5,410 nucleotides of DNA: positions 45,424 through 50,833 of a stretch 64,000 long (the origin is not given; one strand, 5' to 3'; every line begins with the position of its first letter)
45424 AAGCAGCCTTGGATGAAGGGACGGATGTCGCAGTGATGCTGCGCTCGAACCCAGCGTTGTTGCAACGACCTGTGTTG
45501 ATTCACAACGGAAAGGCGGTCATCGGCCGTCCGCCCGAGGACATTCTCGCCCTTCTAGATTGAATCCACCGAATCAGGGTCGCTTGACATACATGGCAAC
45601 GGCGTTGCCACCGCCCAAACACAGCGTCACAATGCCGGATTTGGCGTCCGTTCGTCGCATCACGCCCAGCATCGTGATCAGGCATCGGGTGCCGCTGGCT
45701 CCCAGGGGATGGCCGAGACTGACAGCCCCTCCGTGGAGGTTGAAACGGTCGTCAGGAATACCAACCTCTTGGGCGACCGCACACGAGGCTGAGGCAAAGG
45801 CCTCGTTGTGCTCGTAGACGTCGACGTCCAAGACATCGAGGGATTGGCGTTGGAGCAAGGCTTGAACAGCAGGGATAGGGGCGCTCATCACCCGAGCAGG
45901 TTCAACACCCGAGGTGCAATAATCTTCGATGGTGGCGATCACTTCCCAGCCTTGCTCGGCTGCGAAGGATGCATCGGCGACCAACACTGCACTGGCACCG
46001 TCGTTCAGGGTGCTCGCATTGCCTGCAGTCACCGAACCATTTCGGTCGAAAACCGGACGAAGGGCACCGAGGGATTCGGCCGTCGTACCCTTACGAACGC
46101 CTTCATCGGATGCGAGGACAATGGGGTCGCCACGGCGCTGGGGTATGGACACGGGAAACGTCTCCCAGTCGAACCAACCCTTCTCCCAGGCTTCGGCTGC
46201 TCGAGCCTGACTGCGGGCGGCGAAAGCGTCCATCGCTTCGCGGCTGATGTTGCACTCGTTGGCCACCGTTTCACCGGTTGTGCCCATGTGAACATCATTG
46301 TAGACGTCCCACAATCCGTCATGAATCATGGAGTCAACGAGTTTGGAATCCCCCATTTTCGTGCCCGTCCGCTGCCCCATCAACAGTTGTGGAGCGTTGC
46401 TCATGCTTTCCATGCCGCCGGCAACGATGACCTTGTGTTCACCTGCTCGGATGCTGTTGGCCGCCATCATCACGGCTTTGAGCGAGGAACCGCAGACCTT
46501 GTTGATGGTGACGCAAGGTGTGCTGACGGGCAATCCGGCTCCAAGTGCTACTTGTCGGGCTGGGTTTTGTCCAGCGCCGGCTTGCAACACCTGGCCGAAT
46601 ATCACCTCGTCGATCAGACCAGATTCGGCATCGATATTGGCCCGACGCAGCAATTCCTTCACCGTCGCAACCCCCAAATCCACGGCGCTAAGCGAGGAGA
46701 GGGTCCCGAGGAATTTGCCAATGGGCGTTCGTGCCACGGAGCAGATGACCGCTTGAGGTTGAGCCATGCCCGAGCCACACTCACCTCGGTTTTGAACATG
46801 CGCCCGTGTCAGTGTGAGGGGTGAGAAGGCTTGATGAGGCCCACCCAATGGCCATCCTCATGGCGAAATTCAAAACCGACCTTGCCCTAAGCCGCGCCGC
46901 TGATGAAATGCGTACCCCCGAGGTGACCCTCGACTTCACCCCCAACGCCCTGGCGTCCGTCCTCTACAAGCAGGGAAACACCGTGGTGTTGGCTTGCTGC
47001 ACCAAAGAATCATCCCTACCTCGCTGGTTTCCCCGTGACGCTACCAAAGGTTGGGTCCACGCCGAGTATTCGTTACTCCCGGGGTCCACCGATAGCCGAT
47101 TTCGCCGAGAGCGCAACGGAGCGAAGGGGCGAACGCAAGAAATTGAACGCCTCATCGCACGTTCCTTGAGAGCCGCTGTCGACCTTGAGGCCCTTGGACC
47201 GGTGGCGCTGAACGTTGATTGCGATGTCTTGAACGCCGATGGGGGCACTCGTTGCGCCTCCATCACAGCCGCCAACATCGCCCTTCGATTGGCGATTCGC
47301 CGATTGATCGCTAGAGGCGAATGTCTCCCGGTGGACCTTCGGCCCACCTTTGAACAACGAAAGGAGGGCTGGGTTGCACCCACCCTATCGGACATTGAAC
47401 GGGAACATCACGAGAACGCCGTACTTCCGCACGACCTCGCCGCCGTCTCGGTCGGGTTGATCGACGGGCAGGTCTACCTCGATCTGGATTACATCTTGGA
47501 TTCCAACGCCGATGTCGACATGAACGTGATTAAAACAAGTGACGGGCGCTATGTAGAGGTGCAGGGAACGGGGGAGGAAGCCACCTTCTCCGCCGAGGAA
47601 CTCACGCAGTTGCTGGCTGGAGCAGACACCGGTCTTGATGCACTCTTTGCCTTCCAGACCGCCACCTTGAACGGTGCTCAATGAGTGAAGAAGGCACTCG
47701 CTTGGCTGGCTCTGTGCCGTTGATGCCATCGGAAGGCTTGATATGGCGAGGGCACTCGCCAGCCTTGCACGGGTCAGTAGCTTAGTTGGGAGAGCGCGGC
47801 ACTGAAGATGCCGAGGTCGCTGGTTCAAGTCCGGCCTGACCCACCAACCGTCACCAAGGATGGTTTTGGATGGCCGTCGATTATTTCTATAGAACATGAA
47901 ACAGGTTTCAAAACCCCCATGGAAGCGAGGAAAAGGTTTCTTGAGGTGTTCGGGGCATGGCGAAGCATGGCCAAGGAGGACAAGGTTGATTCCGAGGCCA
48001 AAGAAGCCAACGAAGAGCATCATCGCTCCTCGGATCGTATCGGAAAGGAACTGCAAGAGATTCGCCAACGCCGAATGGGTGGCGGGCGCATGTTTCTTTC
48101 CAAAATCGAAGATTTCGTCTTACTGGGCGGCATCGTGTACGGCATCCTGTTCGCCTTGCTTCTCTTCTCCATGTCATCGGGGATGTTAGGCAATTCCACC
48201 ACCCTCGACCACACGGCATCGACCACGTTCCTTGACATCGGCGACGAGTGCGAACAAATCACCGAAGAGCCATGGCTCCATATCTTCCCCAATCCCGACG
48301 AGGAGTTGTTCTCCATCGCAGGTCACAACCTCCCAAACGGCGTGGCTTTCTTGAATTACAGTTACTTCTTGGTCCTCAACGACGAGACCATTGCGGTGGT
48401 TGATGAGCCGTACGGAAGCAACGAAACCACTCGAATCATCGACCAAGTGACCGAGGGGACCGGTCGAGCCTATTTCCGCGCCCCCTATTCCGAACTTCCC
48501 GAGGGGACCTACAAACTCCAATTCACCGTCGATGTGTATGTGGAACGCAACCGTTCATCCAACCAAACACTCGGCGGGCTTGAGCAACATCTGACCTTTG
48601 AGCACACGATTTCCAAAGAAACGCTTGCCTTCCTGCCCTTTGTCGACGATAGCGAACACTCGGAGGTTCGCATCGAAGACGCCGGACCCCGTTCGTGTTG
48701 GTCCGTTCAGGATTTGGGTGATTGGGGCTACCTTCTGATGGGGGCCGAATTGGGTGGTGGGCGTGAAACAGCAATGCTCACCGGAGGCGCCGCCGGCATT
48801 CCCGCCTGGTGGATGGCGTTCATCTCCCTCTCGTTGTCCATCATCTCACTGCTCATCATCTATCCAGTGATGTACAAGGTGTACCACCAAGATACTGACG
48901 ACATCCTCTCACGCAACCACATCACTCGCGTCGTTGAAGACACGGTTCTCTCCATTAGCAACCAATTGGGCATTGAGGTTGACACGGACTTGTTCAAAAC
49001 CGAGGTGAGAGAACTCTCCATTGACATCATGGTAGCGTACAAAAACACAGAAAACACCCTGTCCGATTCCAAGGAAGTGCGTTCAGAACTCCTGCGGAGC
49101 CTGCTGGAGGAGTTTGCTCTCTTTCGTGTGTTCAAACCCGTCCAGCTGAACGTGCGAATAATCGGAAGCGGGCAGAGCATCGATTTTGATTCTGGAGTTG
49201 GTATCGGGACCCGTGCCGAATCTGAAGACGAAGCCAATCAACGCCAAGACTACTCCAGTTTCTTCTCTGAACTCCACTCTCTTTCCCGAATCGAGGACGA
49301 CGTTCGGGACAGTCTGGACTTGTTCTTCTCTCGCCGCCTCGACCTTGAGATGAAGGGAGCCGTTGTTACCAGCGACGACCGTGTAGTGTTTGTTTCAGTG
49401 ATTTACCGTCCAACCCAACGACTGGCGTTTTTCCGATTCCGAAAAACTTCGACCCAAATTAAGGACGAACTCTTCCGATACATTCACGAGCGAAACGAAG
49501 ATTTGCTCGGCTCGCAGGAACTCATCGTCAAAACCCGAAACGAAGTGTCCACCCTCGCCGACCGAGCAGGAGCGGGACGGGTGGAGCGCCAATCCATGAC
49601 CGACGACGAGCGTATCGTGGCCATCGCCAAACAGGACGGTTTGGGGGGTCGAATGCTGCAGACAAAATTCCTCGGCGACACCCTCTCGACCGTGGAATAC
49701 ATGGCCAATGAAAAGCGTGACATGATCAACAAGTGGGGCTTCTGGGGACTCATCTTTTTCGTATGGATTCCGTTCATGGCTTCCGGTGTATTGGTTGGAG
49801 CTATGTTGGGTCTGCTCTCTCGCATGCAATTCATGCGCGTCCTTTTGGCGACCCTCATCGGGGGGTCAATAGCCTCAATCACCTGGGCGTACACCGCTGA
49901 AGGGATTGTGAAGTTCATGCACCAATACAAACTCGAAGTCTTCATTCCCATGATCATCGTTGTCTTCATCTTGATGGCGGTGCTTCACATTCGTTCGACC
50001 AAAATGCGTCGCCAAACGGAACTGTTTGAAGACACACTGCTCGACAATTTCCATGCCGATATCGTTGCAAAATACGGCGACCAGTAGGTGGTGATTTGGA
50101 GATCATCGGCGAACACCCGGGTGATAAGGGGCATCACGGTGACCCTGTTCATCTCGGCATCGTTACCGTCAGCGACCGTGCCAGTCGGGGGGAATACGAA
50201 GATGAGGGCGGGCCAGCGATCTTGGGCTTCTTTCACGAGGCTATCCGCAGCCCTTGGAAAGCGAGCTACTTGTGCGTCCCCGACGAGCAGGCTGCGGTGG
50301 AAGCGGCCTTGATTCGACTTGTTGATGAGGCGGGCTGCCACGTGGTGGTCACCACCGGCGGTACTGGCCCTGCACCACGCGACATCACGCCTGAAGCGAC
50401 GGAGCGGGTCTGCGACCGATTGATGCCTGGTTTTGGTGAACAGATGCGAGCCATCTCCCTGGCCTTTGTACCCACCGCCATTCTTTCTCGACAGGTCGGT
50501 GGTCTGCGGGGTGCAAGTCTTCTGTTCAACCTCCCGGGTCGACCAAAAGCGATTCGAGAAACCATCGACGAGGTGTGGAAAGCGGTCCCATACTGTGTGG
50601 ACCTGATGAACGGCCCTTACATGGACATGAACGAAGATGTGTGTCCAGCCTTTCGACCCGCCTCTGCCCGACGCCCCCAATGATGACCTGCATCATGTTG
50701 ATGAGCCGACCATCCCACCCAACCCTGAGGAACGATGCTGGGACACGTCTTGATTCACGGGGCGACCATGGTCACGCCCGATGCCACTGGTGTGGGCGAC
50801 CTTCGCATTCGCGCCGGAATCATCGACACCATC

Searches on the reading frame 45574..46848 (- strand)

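Call 18: search_protein_families(library=pfam, proteins=[window:45574-46848:-], max_evalue=0.001)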
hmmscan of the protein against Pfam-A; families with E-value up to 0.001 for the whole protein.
window:45574-46848:- (424 aa): 3 families
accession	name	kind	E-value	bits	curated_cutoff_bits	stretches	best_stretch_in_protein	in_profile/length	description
PF00108.29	Thiolase_N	-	2.6e-95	319.1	26.4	1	34-293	2-259/260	Thiolase, N-terminal domain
PF02803.24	Thiolase_C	-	7.3e-38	129.4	27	1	303-422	3-122/123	Thiolase, C-terminal domain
PF00109.32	ketoacyl-synt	-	3.5e-06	27.2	20.8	1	111-160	166-215/252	Beta-ketoacyl synthase, N-terminal domain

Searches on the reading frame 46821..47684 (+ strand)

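Call 18: search_protein_families(library=pfam, proteins=[window:46821-47684:+], max_evalue=0.001)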
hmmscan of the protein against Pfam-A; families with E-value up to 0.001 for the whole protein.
window:46821-47684:+ (287 aa): 2 families
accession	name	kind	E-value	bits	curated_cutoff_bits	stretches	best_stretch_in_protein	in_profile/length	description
PF01138.27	RNase_PH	-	1.6e-22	80.7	25.5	1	29-158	1-127/130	3' exoribonuclease family, domain 1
PF03725.20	RNase_PH_C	-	4.5e-09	36.6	20.8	1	207-265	4-61/67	3' exoribonuclease family, domain 2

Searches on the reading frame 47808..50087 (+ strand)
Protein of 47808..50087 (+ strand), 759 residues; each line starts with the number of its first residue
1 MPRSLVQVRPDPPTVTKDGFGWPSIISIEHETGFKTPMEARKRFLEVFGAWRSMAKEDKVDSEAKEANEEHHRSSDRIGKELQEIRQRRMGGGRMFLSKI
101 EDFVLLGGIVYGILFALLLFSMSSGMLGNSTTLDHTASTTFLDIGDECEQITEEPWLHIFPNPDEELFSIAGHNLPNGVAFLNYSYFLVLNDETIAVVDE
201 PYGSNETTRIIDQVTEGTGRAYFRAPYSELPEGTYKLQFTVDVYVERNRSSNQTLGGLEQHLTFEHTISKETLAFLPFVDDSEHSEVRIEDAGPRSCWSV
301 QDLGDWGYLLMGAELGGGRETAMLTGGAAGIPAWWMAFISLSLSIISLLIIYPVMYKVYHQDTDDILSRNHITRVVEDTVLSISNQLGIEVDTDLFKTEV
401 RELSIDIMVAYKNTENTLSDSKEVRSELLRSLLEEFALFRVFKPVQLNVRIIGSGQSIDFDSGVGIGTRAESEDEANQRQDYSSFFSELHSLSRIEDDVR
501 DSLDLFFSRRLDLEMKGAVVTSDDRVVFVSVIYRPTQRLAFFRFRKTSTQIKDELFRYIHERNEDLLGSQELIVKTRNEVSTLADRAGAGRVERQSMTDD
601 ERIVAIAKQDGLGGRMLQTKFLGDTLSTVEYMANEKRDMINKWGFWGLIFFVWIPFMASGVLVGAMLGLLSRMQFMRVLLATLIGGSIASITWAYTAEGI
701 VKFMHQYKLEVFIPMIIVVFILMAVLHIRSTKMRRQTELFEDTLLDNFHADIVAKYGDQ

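Call 18: search_protein_families(library=pfam, proteins=[window:47808-50087:+], max_evalue=0.001)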
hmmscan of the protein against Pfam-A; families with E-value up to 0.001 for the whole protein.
window:47808-50087:+ (759 aa): 1 family
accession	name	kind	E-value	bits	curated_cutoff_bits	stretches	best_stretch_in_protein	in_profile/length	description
PF06695.16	Sm_multidrug_ex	-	2.1e-12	48.1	30.7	1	617-691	46-120/121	Putative small multi-drug export protein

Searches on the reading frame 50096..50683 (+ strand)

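Call 19: search_protein_families(library=pfam, proteins=[window:50096-50683:+], max_evalue=0.001)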
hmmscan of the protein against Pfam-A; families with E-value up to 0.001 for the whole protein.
window:50096-50683:+ (195 aa): 1 family
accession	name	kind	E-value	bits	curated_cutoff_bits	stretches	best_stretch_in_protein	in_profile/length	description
PF00994.29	MoCF_biosynth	-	2e-27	96.1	26.6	1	21-161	1-138/144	Probable molybdopterin binding domain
